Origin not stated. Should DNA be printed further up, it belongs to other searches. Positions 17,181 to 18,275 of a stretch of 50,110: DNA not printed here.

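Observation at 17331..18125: Phage-encoded GH16-like lipoprotein expressed from the early/accessory region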

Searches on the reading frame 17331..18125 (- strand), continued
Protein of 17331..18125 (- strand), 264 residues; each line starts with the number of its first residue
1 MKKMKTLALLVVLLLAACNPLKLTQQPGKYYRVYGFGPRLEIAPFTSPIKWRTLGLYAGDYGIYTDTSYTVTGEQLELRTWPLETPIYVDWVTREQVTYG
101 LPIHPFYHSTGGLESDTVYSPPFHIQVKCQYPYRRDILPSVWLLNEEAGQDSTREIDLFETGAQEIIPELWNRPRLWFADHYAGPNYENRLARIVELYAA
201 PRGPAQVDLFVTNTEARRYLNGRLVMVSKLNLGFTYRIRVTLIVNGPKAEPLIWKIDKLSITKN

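Call 21: search_solved_structures(query=A2, max_evalue=10, show_alignments=5)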
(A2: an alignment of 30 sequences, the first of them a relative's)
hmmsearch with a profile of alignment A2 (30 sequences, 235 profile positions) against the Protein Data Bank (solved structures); distinct sequences matched with E-value up to 10: 30.
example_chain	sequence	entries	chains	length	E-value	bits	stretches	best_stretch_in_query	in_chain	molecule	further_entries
2vy0_A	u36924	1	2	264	7.2e-10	41.9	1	39-200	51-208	ENDO-BETA-1,3-GLUCANASE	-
4dfs_A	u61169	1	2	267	2.1e-07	33.9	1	75-199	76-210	Glycoside hydrolase, family 16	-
3azx_A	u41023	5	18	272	2.2e-07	33.7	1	75-199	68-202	Laminarinase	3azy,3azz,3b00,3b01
1dyp_A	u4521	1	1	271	6.2e-07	32.3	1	28-204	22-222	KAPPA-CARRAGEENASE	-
6t2n_AAA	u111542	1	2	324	6.7e-07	32.2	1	72-200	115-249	Glycoside hydrolase family 16 protein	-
5wut_A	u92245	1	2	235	1.1e-06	31.5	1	97-200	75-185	ULam111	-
5ocq_A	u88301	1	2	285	1.4e-06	31.1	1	27-204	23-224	Kappa-carrageenase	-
9vmv_A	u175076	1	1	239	5.1e-06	29.3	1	86-200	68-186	Beta-1,3-glucanase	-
9voq_A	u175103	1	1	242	5.3e-06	29.3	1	86-200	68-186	Beta-1,3-glucanase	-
5ocr_A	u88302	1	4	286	4.9e-05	26.1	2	158-218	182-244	Kappa-carrageenase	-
1o4y_A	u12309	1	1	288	0.00015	24.5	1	68-151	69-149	beta-agarase A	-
3atg_A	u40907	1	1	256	0.00021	24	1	86-200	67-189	GLUCANASE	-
9voo_A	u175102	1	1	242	0.00024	23.8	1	86-200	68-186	Hydrolase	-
4crq_A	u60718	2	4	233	0.00092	21.9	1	103-202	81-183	ENDO-1,3-BETA-GLUCANASE, FAMILY GH16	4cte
2hyk_A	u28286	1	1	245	0.0024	20.5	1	87-200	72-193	Beta-1,3-glucanase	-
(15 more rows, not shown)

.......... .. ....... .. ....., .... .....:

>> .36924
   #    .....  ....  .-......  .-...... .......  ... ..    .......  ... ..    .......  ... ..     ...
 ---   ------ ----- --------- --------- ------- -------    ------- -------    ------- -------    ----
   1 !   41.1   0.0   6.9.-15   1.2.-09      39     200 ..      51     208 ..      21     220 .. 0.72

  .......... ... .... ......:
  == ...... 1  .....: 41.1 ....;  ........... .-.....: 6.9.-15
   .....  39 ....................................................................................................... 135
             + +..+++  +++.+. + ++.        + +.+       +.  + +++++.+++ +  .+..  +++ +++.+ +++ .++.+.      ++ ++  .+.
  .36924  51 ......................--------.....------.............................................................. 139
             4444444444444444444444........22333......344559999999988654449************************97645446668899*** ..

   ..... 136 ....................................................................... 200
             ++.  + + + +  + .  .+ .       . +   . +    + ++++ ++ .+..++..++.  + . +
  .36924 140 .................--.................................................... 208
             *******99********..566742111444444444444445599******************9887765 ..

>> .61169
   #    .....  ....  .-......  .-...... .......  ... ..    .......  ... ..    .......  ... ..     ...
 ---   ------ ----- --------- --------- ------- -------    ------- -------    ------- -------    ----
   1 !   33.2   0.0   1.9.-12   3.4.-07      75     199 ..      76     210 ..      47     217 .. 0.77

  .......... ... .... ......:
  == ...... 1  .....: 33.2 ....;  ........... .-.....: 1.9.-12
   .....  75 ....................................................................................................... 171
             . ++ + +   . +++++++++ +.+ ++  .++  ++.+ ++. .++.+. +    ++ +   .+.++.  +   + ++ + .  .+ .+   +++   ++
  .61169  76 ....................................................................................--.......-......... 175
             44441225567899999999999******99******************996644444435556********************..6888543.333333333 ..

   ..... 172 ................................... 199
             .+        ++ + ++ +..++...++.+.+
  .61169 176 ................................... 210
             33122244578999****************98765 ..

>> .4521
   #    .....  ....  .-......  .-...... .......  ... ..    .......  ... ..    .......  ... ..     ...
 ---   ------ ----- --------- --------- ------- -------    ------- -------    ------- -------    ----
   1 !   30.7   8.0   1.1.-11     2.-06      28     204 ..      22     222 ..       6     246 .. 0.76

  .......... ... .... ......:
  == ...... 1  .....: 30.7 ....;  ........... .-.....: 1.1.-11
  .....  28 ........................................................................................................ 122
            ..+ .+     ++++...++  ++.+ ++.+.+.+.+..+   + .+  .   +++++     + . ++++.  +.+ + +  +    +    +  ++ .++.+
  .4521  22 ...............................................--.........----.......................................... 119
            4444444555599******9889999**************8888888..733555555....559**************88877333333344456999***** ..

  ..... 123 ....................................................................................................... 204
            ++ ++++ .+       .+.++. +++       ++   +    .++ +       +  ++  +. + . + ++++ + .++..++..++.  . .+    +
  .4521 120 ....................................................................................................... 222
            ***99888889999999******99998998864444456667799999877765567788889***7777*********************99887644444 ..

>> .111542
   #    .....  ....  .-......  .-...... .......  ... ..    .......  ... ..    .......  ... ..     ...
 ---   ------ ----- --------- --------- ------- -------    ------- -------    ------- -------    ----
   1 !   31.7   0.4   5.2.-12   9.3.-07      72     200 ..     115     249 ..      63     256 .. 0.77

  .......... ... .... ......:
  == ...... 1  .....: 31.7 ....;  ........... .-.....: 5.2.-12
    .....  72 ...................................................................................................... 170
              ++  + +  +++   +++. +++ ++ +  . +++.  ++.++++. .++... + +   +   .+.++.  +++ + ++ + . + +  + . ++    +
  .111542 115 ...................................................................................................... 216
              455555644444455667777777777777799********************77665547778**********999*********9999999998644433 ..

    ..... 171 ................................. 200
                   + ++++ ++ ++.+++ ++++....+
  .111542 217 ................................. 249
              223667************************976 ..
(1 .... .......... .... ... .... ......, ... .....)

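Call 25: find_encoding_contigs(protein=P0004, flank=8000, max_places=3)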
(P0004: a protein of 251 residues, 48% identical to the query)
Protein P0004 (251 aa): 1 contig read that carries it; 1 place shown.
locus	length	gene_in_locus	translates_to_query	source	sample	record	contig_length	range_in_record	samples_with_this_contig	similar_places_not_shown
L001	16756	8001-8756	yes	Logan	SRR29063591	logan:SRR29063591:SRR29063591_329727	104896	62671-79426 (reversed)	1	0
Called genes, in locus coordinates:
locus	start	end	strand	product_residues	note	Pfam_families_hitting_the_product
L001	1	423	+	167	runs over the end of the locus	-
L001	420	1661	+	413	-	PF21189:PHA02142 (weak), PF09414:RNA_ligase (weak)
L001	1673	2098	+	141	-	-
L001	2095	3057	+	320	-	PF06414:Zeta_toxin (weak), PF08433:KTI12 (weak), PF13671:AAA_33, PF25109:HAD_PNKP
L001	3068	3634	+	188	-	-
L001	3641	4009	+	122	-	-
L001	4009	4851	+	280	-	-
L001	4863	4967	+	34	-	-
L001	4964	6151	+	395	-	PF00709:Adenylsucc_synt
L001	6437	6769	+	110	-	-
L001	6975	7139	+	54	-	-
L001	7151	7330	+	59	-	-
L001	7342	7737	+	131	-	-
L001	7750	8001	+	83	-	-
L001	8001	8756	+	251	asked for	-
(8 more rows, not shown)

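Call 26: find_encoding_contigs(protein=P0007, flank=8000, max_places=3)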
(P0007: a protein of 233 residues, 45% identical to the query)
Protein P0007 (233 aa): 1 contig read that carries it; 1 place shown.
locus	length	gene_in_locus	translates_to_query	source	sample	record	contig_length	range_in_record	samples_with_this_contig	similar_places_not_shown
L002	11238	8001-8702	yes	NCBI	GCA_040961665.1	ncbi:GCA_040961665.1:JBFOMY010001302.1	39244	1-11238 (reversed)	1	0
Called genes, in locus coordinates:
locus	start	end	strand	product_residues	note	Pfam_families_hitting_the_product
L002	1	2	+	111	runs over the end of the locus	PF08299:Bac_DnaA_C (weak)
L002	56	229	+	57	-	-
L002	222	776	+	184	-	-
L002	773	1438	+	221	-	PF14297:Lin1244_N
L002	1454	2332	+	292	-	PF09414:RNA_ligase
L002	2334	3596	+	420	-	PF13481:AAA_25, PF03796:DnaB_C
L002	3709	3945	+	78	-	-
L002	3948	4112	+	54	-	-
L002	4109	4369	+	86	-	-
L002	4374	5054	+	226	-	-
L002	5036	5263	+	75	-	-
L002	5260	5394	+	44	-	-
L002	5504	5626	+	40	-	-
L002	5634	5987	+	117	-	-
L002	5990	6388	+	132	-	-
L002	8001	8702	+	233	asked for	-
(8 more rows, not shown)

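Call 28: search_dna_similar(query=window:17331-18125:-, collection=phages, mode=protein, max_rows=20, max_evalue=0.01)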
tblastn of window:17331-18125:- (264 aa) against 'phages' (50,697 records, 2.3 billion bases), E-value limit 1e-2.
No match.

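Call 31: find_related_loci(query=A1, collection=viral_contigs, flank=8000)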
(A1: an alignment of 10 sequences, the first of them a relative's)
Query A1 (264 aa) in viral_contigs; peptide patterns used: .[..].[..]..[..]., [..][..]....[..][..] (x = any residue, [..] = any of these).
33 stretches matched a pattern; 1 encode a relative of the query (tblastn E <= 1e-3); 1 distinct loci.
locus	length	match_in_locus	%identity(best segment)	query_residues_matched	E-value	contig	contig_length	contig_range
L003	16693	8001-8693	39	1-261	9e-50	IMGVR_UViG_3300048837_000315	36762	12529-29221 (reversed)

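Call 32: find_related_loci(query=A1, collection=genome_contigs, flank=8000)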
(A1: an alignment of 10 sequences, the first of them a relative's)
Query A1 (264 aa) in genome_contigs; peptide patterns used: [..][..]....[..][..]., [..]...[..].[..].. (x = any residue, [..] = any of these).
24 stretches matched a pattern, but none encodes a relative of the query by tblastn (E <= 1e-3).

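Call 33: find_encoding_contigs(protein=P0006, flank=8000, max_places=2)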
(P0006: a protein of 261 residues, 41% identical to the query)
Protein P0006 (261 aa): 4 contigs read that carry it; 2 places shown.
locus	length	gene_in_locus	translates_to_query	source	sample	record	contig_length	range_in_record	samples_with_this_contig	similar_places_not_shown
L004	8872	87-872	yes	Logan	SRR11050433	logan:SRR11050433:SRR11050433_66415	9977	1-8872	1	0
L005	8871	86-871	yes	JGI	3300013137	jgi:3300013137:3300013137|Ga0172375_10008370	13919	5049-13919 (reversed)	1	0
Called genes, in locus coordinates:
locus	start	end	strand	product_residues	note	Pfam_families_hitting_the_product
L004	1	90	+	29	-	?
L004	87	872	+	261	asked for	-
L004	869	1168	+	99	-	-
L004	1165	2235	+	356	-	PF02511:Thy1 (faint)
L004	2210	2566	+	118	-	-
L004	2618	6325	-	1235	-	-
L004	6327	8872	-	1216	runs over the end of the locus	?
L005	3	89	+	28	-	?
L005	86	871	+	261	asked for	-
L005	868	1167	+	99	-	-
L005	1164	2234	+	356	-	PF02511:Thy1 (faint)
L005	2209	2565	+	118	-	-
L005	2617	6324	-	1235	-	-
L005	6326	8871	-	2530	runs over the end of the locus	?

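Call 34: find_encoding_contigs(protein=P0005, flank=8000, max_places=2)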
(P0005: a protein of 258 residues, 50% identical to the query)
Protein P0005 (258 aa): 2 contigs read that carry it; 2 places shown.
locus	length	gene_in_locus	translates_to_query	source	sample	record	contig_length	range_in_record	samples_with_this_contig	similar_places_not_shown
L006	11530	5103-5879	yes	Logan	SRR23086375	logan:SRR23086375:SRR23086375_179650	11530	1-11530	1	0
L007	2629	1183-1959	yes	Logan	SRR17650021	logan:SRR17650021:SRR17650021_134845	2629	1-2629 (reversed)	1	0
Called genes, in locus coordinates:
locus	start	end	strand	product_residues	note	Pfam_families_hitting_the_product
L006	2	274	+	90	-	?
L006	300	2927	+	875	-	PF02867:Ribonuc_red_lgC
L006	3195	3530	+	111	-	-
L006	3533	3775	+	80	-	-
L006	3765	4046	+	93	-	-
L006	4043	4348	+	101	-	-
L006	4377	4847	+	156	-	-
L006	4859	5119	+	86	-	-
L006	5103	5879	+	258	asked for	-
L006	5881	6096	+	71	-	-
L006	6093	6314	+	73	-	-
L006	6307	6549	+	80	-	-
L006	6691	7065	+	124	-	-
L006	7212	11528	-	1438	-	?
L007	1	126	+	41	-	?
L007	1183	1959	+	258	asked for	-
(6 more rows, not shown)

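Call 35: find_encoding_contigs(protein=P0019, flank=8000, max_places=2)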
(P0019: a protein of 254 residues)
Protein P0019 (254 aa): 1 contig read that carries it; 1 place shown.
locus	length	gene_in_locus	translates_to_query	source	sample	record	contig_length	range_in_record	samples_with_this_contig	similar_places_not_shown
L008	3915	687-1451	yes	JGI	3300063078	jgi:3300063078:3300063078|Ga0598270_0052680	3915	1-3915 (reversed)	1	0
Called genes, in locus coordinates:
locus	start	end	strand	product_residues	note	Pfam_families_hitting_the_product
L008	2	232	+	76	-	?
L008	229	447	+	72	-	-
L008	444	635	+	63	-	-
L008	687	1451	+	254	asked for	-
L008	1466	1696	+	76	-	-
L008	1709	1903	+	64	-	-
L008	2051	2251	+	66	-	-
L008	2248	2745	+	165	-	-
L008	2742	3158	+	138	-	-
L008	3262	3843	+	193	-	PF04404:ERF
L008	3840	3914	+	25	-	?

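Call 37: search_protein_families(library=pfam, proteins=[P0024, P0025, P0026, P0027, P0028, P0029, P0031, P0022, P0016, P0030], max_evalue=0.1)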
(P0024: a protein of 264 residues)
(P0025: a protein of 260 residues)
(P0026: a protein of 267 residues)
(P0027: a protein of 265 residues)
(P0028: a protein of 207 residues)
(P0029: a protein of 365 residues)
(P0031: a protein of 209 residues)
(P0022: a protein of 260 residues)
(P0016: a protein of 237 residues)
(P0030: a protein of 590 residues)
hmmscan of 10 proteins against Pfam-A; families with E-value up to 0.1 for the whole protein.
P0024 (264 aa): 0 families

P0025 (260 aa): 1 family
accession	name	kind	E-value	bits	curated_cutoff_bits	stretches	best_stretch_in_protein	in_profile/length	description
PF17187.10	Svf1_C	-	0.0092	16.2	25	1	26-88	58-118/163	Svf1-like C-terminal lipocalin-like domain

P0026 (267 aa): 1 family
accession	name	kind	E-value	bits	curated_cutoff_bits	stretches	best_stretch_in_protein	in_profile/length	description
PF00722.28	Glyco_hydro_16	-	0.028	14.3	22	1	133-212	59-136/175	Glycosyl hydrolases family 16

P0027 (265 aa): 0 families

P0028 (207 aa): 0 families

P0029 (365 aa): 1 family
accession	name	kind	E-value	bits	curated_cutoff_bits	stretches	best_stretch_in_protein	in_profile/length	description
PF00722.28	Glyco_hydro_16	-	8.2e-17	61.7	22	1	190-340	20-162/175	Glycosyl hydrolases family 16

P0031 (209 aa): 0 families

P0022 (260 aa): 0 families

P0016 (237 aa): 0 families

P0030 (590 aa): 12 families
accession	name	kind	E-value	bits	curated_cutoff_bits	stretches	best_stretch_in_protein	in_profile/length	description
PF12388.14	Peptidase_M57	-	5.5e-88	294.6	21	1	36-238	1-212/212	Dual-action HEIGH metallo-peptidase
PF13517.12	FG-GAP_3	-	3.9e-28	98.3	26.9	6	271-339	1-60/61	FG-GAP-like repeat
PF01839.29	FG-GAP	-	1.3e-17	63.7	22.1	4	503-514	8-19/37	FG-GAP repeat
PF13688.12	Reprolysin_5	-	1.7e-05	25.6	27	1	139-219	131-189/196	Metallo-peptidase family M12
PF12256.14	TcdB_toxin_midN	-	7.3e-05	22.6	24.8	0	317-338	22-43/181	Insecticide toxin TcdB middle/N-terminal region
PF00404.24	Dockerin_1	-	0.0018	18.8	22.9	0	323-337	31-45/57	Dockerin type I domain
PF16313.11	DUF4953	-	0.0052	16.5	24.2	1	156-174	11-29/316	Met-zincin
PF00413.30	Peptidase_M10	-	0.0064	16.8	24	1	158-177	108-127/159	Matrixin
PF13582.12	Reprolysin_3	-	0.008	17.1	22.4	1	126-175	75-123/123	Metallo-peptidase family M12B Reprolysin-like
PF13574.12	Reprolysin_2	-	0.035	14.4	27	1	156-217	123-173/195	Metallo-peptidase family M12B Reprolysin-like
PF13583.11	Reprolysin_4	-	0.039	14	22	1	147-183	125-155/203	Metallo-peptidase family M12B Reprolysin-like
PF01863.23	YgjP-like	-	0.087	13.2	26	0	143-180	151-188/207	YgjP-like, metallopeptidase domain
